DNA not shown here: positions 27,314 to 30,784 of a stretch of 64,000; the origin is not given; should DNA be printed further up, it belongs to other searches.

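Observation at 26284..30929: SOS-box-fronted cassette of a 95-aa orphan, DnaE2 and a catalytically intact DinB, with no ImuA/ImuB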

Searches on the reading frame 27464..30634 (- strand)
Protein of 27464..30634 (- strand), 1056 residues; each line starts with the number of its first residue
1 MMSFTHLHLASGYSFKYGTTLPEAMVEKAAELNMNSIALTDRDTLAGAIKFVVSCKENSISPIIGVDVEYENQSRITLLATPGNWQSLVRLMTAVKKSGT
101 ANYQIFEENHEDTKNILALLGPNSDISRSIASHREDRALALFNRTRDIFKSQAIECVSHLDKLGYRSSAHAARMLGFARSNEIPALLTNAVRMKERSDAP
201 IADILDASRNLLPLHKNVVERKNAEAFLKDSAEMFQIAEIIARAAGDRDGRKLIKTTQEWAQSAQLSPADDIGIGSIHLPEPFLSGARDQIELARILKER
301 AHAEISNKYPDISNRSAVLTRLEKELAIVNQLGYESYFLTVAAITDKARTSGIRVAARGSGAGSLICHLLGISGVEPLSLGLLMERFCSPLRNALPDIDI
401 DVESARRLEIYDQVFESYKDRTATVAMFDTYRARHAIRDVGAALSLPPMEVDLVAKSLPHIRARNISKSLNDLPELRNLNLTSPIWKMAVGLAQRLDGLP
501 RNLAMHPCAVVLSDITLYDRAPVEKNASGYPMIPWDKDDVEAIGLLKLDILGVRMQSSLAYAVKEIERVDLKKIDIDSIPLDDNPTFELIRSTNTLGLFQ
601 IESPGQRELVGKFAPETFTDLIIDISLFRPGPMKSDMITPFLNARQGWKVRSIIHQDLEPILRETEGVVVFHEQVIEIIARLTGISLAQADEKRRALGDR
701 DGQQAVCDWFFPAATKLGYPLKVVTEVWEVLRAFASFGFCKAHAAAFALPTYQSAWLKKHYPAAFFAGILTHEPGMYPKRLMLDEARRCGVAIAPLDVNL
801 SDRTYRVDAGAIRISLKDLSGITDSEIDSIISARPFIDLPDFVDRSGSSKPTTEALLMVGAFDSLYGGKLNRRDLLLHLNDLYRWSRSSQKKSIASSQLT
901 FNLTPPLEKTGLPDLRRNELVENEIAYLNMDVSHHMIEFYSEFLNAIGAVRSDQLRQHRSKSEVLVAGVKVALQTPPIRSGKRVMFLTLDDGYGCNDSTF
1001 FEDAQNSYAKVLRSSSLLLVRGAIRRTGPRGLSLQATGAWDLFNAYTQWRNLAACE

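Call 7: search_protein_families(library=pfam, proteins=[window:27464-30634:-], max_evalue=0.01)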
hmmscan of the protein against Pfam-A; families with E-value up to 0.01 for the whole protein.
window:27464-30634:- (1056 aa): 5 families
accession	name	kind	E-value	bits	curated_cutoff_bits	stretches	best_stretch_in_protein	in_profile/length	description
PF07733.18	DNA_pol3_alpha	-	2e-70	237.8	23.9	1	297-552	3-260/260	Bacterial DNA polymerase III alpha NTPase domain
PF17657.6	DNA_pol3_finger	-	5.2e-43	146.7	22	1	558-703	4-149/166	Bacterial DNA polymerase III alpha subunit finger domain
PF02811.25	PHP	-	2e-19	70.9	26.4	1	6-156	1-161/164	PHP domain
PF14579.12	HHH_6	-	2.4e-14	53.8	25.6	1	790-873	1-88/90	Helix-hairpin-helix motif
PF01336.31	tRNA_anti-codon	-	6.5e-08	32.8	27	1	965-1038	2-71/75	OB-fold nucleic acid binding domain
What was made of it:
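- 27464..30634 (-): dnaE2 (DnaE2B group), 1056 aa, polymerase active site intact. Pfam PHP, DNA_pol3_alpha, finger, HHH_6 and OB domains (call 7).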

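Call 8: search_protein_families(library=ncbifam, proteins=[window:27464-30634:-], max_evalue=0.01)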
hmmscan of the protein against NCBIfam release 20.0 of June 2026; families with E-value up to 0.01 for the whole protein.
window:27464-30634:- (1056 aa): 15 families
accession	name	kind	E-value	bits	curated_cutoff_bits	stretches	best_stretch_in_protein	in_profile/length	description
NF004226.0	PRK05673.1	equivalog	1.8e-189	632.2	1002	1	2-1044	4-1064/1146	DNA polymerase III subunit alpha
NF004225.0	PRK05672.1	subfamily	1.9e-178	595.7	939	1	2-1027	4-1018/1047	error-prone DNA polymerase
TIGR00594.1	polc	superfamily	4.4e-166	554.7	434.35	1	4-1001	1-1022/1022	DNA polymerase III subunit alpha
NF005298.0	PRK06826.1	equivalog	1.1e-158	530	1260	1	2-1025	3-1055/1151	DNA polymerase III subunit alpha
NF005377.0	PRK06920.1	equivalog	4.8e-128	428.6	1806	1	2-1025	1-1007/1108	DNA polymerase III subunit alpha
NF005516.0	PRK07135.1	equivalog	2.1e-121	406.9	1084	2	290-936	225-881/974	DNA polymerase III DnaE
NF005617.0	PRK07374.1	equivalog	5.6e-120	402.1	1653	2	316-1026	327-1065/1170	DNA polymerase III subunit alpha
NF005582.0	PRK07279.1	equivalog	7e-115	385.2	1279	2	295-1026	240-949/1033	DNA polymerase III subunit alpha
NF004550.0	PRK05898.1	equivalog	3.2e-106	356.6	1182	2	301-934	235-867/971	DNA polymerase III subunit alpha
NF007079.0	PRK09532.1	equivalog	4.8e-77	260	1525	2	318-739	327-776/876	DNA polymerase III subunit alpha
NF005616.0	PRK07373.1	equivalog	3e-23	82.1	646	1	734-1026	33-345/449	DNA polymerase III subunit alpha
NF001688.0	PRK00448.1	equivalog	1.3e-22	79.3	873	1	173-379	722-914/1445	PolC-type DNA polymerase III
TIGR01405.1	polC_Gram_pos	equivalog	5e-19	67.5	1043.45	1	172-379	487-679/1211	DNA polymerase III subunit alpha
NF041577.1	nside_bi_sphtase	equivalog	0.00039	19.7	400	1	7-71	6-68/276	3',5'-nucleoside bisphosphate phosphatase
NF047791.1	RNaseRnm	equivalog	0.01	15.1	375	0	18-68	14-66/275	RNase RNM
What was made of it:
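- NCBIfam scores the DnaE slightly higher on a DnaE1 model (632 bits) than on the error-prone model (596 bits), and both are below their cut-offs (call 8).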
